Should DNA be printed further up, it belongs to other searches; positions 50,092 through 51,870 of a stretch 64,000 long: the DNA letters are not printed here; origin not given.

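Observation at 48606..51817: Three-gene island of unknowns between rpsU and mtaB in an otherwise textbook backbone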

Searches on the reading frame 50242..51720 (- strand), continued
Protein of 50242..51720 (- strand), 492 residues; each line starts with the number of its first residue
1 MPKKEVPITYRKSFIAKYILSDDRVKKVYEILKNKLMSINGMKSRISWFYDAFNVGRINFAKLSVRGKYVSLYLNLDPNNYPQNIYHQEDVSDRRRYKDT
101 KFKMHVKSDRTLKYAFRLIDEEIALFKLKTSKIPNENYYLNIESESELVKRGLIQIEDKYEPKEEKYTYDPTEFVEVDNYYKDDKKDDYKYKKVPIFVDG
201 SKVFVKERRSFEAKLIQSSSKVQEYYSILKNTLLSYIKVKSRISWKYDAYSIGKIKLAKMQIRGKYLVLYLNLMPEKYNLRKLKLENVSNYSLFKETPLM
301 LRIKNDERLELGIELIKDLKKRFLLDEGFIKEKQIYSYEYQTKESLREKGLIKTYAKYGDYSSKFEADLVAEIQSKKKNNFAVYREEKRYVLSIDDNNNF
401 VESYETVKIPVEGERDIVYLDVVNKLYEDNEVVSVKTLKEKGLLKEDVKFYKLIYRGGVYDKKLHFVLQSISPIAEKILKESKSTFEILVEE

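Call 31: fold_search(model_id=the predicted structure, library=pdb)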
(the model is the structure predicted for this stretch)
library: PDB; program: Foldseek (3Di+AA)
matches with E <= 10: 498; with E <= 0.001: 11
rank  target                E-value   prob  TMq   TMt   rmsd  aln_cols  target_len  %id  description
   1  8fmw_AN               4.2e-05  1.00  0.15  0.50   1.0        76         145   32  The structure of a hibernating ribosome in the Lyme disease pathogen (released 2023-11-08)
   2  8uua_N                7.9e-05  1.00  0.15  0.48   1.9        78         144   27  Cryo-EM structure of the Listeria innocua 50S ribosomal subunit in complex with HflXr (structure III) (released 2024-02-28)
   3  7nhn_O                2.1e-04  1.00  0.15  0.48   2.0        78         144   27  VgaL, an antibiotic resistance ABCF, in complex with 70S ribosome from Listeria monocytogenes (released 2021-05-05)
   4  8uu5_N                2.6e-04  1.00  0.15  0.48   1.9        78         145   27  Cryo-EM structure of the Listeria innocua 70S ribosome (head-swiveled) in complex with pe/E-tRNA (structure I-B) (released 2024-02-28)
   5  9qt5_L                3.0e-04  1.00  0.15  0.48   4.0        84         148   25  Structure of the 50S ribosomal subunit from the antibiotic-producing bacterium Streptomyces fradiae (released 2025-05-14)
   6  9tvu_L                3.7e-04  1.00  0.15  0.36   3.1        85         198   21  Structure of the Chlamydomonas reinhardtii chlororibosome (released 2026-02-18)
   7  5o60_M                7.4e-04  1.00  0.14  0.47   2.1        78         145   20  Structure of the 50S large ribosomal subunit from Mycobacterium smegmatis (released 2017-07-12)
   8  6o90_M                7.8e-04  1.00  0.14  0.43   2.2        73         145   27  Cryo-EM image reconstruction of the 70S Ribosome Enterococcus faecalis Class05 (released 2020-09-23)
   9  5ngm_AJ               8.3e-04  1.00  0.15  0.48   2.2        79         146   29  2.9S structure of the 70S ribosome composing the S. aureus 100S complex (released 2017-10-04)
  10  8uu4_N                9.9e-04  1.00  0.15  0.48   1.9        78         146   27  Cryo-EM structure of the Listeria innocua 70S ribosome in complex with HPF (structure I-A) (released 2024-02-28)
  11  6o8z_M                9.9e-04  1.00  0.14  0.43   2.8        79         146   25  Cryo-EM image reconstruction of the 70S Ribosome Enterococcus faecalis Class04 (released 2020-09-16)
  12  5t7v_LO               1.8e-03  1.00  0.15  0.47   2.0        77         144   30  Methicillin Resistant, Linezolid resistant Staphylococcus aureus 70S ribosome (delta S145 uL3) (released 2017-05-31)
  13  8p7x_k                1.9e-03  1.00  0.14  0.43   3.1        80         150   24  Mycoplasma pneumoniae 70S ribosome in chloramphenicol-treated cells (released 2024-11-20)
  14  5gkj_B                2.2e-03  0.35  0.08  0.16  21.0       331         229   11  Structure of EndoMS in apo form (released 2016-11-02)
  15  7ood_k                2.3e-03  1.00  0.14  0.44   3.0        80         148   24  Mycoplasma pneumoniae 50S subunit of ribosomes in chloramphenicol-treated cells (released 2022-05-25)
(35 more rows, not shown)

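Call 64: search_protein_families(library=pfam, proteins=[L018:2352-3218:+, L018:3340-5364:+, L018:6420-6773:+, L018:7024-9252:+, L018:9239-9916:+, L011:3120-3374:+, L011:3477-5576:+, L011:6886-7305:+, L011:7451-9418:+, L013:3570-5483:+], max_evalue=0.0001)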
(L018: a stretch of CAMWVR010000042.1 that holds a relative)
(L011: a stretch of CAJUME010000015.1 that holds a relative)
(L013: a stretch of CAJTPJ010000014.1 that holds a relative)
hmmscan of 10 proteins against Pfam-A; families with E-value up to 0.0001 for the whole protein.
L018:2352-3218:+ (288 aa): 4 families
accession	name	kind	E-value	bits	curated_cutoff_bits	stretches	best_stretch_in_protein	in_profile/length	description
PF12833.13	HTH_18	-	7.8e-17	61.8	33.6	1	195-273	1-79/80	Helix-turn-helix domain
PF00165.29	HTH_AraC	-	1.9e-13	50.6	26.6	1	238-273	8-42/42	Bacterial regulatory helix-turn-helix proteins, AraC family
PF02311.25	AraC_binding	-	1.5e-11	44.6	21.1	1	50-111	25-86/135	AraC-like ligand binding domain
PF07883.17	Cupin_2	-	4.5e-05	23.5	27.2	1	53-89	23-59/70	Cupin domain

L018:3340-5364:+ (674 aa): 2 families
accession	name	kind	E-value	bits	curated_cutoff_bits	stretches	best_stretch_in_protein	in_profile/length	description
PF01921.24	tRNA-synt_1f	-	9.4e-109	364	27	1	1-363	1-357/360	tRNA synthetases class I (K)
PF01588.26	tRNA_bind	-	9e-19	67.8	27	1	579-671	1-95/96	Putative tRNA binding domain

L018:6420-6773:+ (117 aa): 1 family
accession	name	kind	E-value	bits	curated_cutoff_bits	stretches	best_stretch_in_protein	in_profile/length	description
PF04237.18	YjbR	-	2.2e-09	38.3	30.1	1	11-110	1-87/88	YjbR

L018:7024-9252:+ (742 aa): 2 families
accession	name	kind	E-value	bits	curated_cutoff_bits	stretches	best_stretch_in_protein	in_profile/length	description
PF02901.20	PFL-like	-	4.8e-207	690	24.3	1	17-601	4-647/647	Pyruvate formate lyase-like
PF01228.26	Gly_radical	-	2.3e-35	121.8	22.2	1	617-722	1-105/106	Glycine radical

L018:9239-9916:+ (225 aa): 2 families
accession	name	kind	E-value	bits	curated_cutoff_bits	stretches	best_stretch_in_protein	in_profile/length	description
PF13353.11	Fer4_12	-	2.8e-19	70.2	22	1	17-111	1-96/137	4Fe-4S single cluster domain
PF04055.27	Radical_SAM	-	3.4e-17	63.5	29.5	1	25-116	1-96/166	Radical SAM superfamily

L011:3120-3374:+ (84 aa): 1 family
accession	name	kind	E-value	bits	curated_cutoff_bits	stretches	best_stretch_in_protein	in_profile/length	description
PF00312.27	Ribosomal_S15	-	2.2e-38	130.7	31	1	3-83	1-81/81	Ribosomal protein S15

L011:3477-5576:+ (699 aa): 5 families
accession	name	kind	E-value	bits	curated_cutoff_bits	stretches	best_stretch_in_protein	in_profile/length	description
PF01138.27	RNase_PH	-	3.6e-56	189.6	25.5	2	15-145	3-130/130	3' exoribonuclease family, domain 1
PF03725.20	RNase_PH_C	-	1e-17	64.2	20.8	2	149-211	2-66/67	3' exoribonuclease family, domain 2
PF00575.29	S1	-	1.6e-16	60.9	22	1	625-686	2-63/74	S1 RNA binding domain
PF00013.35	KH_1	-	5e-14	52.3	21.5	1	559-619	2-65/66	KH domain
PF03726.19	PNPase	-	9.7e-12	45.6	24.6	1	243-320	1-80/81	Polyribonucleotide nucleotidyltransferase, RNA binding domain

L011:6886-7305:+ (139 aa): 0 families

L011:7451-9418:+ (655 aa): 6 families
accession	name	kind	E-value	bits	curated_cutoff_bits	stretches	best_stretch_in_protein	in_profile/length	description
PF17757.6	UvrB_inter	-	4.9e-33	113.5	22.9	1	157-247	1-91/91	UvrB interaction domain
PF12344.14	UvrB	-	1e-23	83.3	27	1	550-591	1-42/43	Ultra-violet resistance protein B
PF00271.37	Helicase_C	-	3.3e-20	72.8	23.5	1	440-543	11-109/110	Helicase conserved C-terminal domain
PF04851.21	ResIII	-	5.4e-13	49.6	22.5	1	9-136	2-130/164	Type III restriction enzyme, res subunit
PF02151.25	UVR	-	4.1e-08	33.2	21.5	1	615-648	3-36/36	UvrB/uvrC motif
PF00270.35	DEAD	-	5e-06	26.8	26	1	14-85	3-77/167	DEAD/DEAH box helicase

L013:3570-5483:+ (637 aa): 3 families
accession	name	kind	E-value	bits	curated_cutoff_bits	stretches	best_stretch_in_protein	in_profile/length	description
PF00664.28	ABC_membrane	-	2.1e-45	156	28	1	44-294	3-253/274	ABC transporter transmembrane region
PF00005.33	ABC_tran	-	4.9e-31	108.6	25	1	414-563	1-137/137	ABC transporter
PF02463.25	SMC_N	-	4.7e-06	26.6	40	1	409-604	135-210/220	RecF/RecN/SMC N terminal domain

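Call 74: search_protein_families(library=phrogs, proteins=[window:50242-51720:-], max_evalue=0.1)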
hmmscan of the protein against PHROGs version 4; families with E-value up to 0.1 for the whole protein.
window:50242-51720:- (492 aa): 1 family
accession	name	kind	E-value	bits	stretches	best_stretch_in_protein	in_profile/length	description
phrog_36016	-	unknown function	0.051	14.6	0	20-45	17-42/83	-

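Call 75: search_protein_families(library=padloc, proteins=[window:50242-51720:-], max_evalue=0.1)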
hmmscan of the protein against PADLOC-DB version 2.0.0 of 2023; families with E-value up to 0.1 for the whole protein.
window:50242-51720:- (492 aa): 2 families
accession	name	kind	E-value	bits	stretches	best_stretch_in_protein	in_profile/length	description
PDLC04946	PDC-S18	-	3e-13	47.5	2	205-318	203-318/365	-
PDLC04945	PDC-S18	-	1.4e-10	39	2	21-122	198-300/302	-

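Call 77: search_protein_families(library=padloc, proteins=[L018:5466-6404:+, P0026, P0030, P0024, P0028], max_evalue=0.001)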
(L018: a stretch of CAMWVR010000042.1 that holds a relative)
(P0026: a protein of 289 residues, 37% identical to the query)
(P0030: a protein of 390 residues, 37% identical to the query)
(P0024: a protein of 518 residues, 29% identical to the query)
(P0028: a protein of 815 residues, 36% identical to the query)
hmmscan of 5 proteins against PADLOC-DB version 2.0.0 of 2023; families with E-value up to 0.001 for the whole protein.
L018:5466-6404:+ (312 aa): 2 families
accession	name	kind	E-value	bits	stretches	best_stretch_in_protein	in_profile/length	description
PDLC04945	PDC-S18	-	2.1e-05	22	1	146-250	193-298/302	-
PDLC04946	PDC-S18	-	5.1e-05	20.4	1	98-262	173-329/365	-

P0026 (289 aa): 2 families
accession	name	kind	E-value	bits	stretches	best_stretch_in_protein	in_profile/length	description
PDLC04945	PDC-S18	-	2.2e-08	31.8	1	7-133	174-299/302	-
PDLC04946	PDC-S18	-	1.4e-06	25.5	1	18-140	201-325/365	-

P0030 (390 aa): 1 family
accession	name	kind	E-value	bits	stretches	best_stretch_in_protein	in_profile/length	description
PDLC04946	PDC-S18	-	1.8e-05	21.9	1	245-364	201-322/365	-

P0024 (518 aa): 2 families
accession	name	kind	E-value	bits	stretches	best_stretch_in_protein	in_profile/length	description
PDLC04946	PDC-S18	-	5.4e-08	30.2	1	357-482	205-332/365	-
PDLC04945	PDC-S18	-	7.6e-06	23.4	0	367-467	197-298/302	-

P0028 (815 aa): 0 families
